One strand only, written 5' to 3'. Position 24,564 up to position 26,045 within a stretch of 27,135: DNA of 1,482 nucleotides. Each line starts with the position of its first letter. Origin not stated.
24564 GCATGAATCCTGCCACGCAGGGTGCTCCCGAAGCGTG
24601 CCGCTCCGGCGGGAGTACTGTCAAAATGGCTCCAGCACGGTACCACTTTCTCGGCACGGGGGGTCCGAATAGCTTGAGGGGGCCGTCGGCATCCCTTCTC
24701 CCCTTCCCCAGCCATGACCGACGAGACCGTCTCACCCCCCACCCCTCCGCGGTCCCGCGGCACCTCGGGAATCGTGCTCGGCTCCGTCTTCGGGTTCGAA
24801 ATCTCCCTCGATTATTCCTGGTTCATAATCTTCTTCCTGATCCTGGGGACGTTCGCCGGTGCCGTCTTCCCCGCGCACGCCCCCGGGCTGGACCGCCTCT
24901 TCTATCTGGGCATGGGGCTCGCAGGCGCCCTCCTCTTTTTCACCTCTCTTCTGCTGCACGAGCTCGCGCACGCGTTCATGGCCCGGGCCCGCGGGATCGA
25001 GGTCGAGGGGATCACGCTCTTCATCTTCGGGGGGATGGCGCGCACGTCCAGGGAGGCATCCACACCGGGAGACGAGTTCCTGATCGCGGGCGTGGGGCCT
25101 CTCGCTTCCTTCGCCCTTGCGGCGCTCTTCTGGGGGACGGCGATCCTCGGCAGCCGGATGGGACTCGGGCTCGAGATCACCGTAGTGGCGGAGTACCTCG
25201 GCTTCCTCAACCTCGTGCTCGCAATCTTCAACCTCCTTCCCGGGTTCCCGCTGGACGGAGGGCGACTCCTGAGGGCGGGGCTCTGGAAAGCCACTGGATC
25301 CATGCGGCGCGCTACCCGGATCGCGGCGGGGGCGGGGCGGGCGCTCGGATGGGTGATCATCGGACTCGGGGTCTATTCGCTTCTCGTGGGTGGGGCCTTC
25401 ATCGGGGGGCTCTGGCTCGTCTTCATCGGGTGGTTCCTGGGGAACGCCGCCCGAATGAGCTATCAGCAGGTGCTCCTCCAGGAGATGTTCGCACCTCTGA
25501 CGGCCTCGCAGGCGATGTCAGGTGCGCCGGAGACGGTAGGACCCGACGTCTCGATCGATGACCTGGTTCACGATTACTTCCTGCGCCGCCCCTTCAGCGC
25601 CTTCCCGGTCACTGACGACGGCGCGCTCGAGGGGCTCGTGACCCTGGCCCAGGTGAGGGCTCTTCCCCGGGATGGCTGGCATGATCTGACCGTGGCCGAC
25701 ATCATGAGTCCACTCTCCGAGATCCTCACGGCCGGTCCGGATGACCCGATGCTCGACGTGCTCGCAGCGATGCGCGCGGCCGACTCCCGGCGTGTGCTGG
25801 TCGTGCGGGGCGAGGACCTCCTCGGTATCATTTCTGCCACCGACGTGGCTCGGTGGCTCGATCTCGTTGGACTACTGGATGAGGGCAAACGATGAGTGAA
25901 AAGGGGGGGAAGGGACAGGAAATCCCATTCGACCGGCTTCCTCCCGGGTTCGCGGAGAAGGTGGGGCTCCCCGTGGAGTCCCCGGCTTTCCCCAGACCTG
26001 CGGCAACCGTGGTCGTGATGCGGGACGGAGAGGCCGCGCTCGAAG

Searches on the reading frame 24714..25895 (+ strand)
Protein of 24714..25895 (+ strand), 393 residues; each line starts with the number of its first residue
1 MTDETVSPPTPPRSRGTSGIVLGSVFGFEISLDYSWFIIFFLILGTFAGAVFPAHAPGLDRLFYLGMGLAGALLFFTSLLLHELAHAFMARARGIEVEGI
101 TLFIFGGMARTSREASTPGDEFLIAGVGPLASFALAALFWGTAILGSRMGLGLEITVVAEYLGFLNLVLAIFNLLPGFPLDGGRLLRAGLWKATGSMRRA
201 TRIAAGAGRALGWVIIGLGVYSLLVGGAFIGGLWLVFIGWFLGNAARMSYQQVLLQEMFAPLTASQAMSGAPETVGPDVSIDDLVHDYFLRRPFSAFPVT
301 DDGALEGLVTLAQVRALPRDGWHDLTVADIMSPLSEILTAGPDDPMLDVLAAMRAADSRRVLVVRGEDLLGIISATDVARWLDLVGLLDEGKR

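Call 66: search_protein_families(library=pfam, proteins=[window:24714-25895:+], max_evalue=0.0001)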
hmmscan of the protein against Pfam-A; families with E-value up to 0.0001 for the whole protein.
window:24714-25895:+ (393 aa): 2 families
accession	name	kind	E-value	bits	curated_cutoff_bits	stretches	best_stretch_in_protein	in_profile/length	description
PF02163.28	Peptidase_M50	-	1.5e-20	74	27.2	2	156-211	160-217/221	Peptidase family M50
PF00571.33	CBS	-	3.6e-16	59.7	24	1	327-382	1-55/57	CBS domain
